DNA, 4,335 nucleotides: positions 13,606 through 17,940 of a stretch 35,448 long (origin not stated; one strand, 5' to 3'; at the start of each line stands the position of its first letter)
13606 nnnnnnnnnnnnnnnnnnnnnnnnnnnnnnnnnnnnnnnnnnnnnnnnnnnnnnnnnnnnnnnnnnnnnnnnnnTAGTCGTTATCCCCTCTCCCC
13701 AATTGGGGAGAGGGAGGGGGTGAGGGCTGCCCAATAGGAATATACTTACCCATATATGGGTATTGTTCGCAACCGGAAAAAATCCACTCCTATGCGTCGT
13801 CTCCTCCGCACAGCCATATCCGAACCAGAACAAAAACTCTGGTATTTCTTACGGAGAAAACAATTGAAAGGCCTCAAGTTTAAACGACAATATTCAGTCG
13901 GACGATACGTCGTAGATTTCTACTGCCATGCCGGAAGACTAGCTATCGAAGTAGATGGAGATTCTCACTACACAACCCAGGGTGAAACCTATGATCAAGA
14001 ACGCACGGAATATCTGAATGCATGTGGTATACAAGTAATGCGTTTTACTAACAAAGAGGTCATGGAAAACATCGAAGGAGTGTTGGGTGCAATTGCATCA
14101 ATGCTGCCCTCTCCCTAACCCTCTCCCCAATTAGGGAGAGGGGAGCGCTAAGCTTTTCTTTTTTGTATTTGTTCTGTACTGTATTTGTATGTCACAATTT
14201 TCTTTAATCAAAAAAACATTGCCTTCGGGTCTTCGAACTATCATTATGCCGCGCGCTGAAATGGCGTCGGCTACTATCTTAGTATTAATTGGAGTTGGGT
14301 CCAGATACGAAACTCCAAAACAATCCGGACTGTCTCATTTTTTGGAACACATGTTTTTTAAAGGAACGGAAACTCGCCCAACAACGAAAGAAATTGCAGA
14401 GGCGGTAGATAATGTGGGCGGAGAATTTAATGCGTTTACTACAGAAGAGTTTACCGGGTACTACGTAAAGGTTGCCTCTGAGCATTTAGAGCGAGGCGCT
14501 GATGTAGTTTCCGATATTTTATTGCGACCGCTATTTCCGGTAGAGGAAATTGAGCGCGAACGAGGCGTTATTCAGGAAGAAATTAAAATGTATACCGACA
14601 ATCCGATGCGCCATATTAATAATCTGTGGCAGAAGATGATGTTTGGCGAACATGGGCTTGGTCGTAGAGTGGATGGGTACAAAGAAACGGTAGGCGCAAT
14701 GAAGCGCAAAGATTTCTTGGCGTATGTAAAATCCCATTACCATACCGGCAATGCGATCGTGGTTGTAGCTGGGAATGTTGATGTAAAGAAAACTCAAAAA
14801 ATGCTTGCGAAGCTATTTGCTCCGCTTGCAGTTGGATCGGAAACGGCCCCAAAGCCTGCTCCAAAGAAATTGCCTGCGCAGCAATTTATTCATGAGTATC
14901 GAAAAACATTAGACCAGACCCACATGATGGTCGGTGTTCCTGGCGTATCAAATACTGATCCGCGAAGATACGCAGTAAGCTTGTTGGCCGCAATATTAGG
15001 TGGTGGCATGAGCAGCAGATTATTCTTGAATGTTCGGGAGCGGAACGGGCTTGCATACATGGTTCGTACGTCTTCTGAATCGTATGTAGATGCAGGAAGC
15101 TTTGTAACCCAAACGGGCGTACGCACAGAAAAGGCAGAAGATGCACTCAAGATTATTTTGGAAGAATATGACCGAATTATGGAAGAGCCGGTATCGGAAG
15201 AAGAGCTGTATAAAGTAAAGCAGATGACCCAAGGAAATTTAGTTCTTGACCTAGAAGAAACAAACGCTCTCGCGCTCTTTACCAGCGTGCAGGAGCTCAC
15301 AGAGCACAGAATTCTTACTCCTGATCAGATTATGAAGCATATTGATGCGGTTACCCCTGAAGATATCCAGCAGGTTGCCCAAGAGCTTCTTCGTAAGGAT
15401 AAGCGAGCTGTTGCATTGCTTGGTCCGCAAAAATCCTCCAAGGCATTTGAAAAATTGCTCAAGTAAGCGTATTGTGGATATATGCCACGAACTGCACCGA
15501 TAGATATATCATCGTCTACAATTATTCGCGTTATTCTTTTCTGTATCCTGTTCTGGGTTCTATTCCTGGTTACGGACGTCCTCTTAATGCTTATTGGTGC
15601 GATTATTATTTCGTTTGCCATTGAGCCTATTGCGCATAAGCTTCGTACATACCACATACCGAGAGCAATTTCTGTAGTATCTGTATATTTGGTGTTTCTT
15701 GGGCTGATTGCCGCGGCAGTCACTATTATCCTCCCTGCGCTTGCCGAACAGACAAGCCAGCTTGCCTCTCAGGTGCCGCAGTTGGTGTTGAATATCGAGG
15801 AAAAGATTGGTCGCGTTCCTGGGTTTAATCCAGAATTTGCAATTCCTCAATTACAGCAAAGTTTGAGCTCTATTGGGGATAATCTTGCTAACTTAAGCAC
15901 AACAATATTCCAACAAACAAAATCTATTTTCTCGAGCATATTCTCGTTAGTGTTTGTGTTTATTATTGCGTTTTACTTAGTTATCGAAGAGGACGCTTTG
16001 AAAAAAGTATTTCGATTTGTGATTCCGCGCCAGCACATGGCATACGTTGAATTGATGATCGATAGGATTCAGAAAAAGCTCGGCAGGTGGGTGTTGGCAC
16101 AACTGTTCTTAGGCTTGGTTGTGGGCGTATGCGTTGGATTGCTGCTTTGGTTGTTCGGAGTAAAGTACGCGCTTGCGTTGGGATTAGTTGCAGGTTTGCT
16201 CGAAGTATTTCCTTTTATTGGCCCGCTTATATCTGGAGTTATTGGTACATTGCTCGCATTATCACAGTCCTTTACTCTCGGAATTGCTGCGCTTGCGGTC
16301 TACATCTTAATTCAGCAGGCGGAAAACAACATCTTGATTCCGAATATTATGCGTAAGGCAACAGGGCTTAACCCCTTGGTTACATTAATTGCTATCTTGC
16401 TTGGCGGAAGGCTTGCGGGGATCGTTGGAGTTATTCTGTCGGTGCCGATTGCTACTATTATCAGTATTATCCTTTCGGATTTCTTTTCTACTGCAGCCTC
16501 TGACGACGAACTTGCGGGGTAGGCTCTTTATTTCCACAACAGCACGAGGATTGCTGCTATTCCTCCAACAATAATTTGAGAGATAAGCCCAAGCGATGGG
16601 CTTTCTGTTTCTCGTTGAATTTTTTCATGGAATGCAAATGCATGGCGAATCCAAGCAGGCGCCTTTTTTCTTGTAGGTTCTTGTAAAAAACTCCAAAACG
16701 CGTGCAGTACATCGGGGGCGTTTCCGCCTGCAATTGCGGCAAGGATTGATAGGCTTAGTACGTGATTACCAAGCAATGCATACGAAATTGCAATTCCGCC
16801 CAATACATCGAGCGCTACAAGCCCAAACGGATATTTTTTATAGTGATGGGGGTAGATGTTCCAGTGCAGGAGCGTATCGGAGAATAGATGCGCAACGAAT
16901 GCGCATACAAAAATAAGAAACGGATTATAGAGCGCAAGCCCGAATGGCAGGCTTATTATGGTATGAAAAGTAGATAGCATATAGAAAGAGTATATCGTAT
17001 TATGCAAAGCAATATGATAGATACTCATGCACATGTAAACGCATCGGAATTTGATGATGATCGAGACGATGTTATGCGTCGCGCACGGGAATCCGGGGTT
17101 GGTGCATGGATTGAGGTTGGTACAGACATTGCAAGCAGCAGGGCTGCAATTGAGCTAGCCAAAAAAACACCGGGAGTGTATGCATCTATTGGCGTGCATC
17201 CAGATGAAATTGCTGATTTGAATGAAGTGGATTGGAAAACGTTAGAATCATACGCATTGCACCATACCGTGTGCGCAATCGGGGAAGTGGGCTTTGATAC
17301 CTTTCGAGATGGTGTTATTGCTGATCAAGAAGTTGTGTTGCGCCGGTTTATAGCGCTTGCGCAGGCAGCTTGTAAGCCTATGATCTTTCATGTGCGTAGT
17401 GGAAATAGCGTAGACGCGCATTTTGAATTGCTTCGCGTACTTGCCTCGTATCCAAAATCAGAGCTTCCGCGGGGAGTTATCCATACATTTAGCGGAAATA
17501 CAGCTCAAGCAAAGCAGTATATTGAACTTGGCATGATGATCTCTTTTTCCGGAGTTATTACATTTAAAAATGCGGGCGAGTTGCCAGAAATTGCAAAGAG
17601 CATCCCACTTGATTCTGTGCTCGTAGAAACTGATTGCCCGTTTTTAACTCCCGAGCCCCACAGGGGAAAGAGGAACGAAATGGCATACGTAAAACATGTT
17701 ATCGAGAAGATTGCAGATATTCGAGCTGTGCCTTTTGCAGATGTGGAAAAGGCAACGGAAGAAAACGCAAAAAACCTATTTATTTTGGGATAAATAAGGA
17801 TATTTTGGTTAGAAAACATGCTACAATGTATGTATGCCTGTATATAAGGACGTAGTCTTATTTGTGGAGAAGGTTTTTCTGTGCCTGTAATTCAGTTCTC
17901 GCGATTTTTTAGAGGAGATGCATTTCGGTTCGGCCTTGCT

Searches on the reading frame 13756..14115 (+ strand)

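Call 9: search_protein_families(library=pfam, proteins=[window:13756-14115:+], max_evalue=0.001)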
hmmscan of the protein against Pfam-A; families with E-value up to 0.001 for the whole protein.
window:13756-14115:+ (120 aa): 2 families
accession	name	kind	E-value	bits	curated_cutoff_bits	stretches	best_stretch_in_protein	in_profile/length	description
PF04480.18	DUF559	-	2.8e-35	120.9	20.6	1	12-117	5-108/109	Protein of unknown function (DUF559)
PF18741.7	MTES_1575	-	4.4e-09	36.8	38.2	1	38-114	12-93/96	REase_MTES_1575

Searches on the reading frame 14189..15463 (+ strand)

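Call 10: search_protein_families(library=pfam, proteins=[window:14189-15463:+], max_evalue=0.001)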
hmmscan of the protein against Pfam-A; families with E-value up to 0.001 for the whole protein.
window:14189-15463:+ (425 aa): 2 families
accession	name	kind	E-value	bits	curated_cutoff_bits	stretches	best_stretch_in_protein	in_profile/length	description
PF05193.26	Peptidase_M16_C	-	5.6e-41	140.8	23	1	172-345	3-179/181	Peptidase M16 inactive domain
PF00675.25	Peptidase_M16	-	1.5e-37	129.3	22.3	1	24-159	9-143/149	Insulinase (Peptidase family M16)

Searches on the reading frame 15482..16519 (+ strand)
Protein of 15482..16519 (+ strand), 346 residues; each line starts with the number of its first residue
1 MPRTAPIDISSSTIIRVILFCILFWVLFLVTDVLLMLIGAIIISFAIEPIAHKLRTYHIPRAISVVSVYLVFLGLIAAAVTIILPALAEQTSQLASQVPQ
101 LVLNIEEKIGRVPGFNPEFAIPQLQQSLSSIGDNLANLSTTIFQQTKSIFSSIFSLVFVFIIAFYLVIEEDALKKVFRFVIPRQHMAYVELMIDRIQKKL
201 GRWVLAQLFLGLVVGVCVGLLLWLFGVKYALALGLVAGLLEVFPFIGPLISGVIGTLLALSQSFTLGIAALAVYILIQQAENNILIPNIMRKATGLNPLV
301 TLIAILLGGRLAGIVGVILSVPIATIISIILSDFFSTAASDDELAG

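Call 10: search_protein_families(library=pfam, proteins=[window:15482-16519:+], max_evalue=0.001)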
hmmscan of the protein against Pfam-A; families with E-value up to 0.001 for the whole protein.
window:15482-16519:+ (346 aa): 1 family
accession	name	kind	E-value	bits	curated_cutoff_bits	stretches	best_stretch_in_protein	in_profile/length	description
PF01594.21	AI-2E_transport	-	9.2e-58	196.4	34.3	1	18-333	6-325/327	AI-2E family transporter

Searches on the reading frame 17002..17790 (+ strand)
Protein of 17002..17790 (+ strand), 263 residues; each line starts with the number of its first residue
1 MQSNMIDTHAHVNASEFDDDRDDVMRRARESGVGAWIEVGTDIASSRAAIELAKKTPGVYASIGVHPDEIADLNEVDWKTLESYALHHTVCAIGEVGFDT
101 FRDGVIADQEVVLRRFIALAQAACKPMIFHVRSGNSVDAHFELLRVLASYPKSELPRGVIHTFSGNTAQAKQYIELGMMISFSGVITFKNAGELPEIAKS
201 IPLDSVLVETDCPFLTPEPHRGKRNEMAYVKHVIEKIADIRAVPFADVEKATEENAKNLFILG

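Call 10: search_protein_families(library=pfam, proteins=[window:17002-17790:+], max_evalue=0.001)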
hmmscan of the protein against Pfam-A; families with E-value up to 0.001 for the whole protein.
window:17002-17790:+ (263 aa): 1 family
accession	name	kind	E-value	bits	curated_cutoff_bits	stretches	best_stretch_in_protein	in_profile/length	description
PF01026.27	TatD_DNase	-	4e-76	256.2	27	1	6-260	1-252/253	TatD related DNase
